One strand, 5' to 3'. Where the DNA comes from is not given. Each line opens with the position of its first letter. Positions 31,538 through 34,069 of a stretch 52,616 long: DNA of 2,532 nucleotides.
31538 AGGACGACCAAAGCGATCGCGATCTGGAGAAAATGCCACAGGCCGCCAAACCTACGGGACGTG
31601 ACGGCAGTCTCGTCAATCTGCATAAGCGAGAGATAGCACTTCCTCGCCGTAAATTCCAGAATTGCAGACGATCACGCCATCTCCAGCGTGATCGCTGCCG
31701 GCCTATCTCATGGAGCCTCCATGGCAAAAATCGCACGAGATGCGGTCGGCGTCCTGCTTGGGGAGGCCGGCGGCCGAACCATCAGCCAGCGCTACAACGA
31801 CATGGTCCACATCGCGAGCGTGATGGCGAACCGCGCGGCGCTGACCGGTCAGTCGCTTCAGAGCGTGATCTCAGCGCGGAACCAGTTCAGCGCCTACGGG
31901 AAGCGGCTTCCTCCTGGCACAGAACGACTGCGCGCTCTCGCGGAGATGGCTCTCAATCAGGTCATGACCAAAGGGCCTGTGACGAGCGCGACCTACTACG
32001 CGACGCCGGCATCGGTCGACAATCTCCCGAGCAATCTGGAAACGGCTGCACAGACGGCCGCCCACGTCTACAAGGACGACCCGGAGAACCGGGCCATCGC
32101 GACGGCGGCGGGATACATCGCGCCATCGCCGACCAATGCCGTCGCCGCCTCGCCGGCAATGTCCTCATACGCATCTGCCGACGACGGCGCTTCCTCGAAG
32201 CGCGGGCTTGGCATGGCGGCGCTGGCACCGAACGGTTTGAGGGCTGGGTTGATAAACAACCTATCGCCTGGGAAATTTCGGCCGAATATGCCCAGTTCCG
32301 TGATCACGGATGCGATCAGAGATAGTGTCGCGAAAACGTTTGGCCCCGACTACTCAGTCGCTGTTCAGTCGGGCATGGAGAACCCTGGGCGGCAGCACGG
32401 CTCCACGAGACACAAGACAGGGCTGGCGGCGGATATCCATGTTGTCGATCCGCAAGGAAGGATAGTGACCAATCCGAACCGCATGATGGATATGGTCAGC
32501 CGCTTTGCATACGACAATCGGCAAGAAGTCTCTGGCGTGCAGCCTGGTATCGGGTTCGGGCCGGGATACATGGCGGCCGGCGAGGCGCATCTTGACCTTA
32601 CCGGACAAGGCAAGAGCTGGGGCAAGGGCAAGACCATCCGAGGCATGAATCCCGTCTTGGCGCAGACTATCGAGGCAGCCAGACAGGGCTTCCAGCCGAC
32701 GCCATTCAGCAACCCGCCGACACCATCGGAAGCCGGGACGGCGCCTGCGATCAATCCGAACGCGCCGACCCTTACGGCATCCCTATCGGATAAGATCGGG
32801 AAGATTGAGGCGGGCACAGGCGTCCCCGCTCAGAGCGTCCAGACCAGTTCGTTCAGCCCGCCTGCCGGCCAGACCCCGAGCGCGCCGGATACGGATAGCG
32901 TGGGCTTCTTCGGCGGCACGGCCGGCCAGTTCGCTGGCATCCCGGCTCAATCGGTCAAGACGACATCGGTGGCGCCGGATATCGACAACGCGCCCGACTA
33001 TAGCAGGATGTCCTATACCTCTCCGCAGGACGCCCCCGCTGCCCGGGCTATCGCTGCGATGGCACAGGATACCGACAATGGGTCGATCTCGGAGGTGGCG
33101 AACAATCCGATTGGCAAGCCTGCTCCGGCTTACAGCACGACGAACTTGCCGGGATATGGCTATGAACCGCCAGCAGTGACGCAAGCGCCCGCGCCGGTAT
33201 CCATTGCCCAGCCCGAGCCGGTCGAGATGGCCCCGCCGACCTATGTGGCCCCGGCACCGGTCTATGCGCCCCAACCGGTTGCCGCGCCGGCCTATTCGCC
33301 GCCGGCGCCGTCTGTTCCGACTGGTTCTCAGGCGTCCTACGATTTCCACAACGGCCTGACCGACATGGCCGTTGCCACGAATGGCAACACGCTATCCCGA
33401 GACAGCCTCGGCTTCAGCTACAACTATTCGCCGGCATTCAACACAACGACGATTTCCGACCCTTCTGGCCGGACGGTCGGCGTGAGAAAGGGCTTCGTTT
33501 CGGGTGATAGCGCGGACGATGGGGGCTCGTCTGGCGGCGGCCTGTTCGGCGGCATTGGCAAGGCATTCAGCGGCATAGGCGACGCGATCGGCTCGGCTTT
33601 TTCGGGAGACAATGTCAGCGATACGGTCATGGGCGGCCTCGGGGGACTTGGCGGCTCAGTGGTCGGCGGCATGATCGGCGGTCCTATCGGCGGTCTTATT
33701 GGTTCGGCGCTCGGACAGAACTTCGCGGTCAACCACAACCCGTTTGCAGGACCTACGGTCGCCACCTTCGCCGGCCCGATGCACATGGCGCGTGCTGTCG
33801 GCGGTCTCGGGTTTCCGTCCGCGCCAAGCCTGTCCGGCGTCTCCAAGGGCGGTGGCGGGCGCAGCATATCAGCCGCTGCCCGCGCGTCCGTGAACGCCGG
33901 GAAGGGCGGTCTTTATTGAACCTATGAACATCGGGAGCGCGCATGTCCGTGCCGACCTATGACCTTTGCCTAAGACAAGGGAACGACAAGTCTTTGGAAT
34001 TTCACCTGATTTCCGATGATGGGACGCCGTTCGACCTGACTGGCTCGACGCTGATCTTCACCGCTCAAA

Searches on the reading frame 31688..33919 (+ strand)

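Call 89: search_protein_families(library=pfam, proteins=[window:31688-33919:+], max_evalue=0.001)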
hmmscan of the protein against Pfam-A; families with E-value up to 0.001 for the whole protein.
window:31688-33919:+ (743 aa): 1 family
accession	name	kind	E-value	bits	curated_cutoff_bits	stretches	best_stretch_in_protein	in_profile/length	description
PF07486.17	Hydrolase_2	-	2.3e-06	28.6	27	1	34-128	2-99/100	Cell Wall Hydrolase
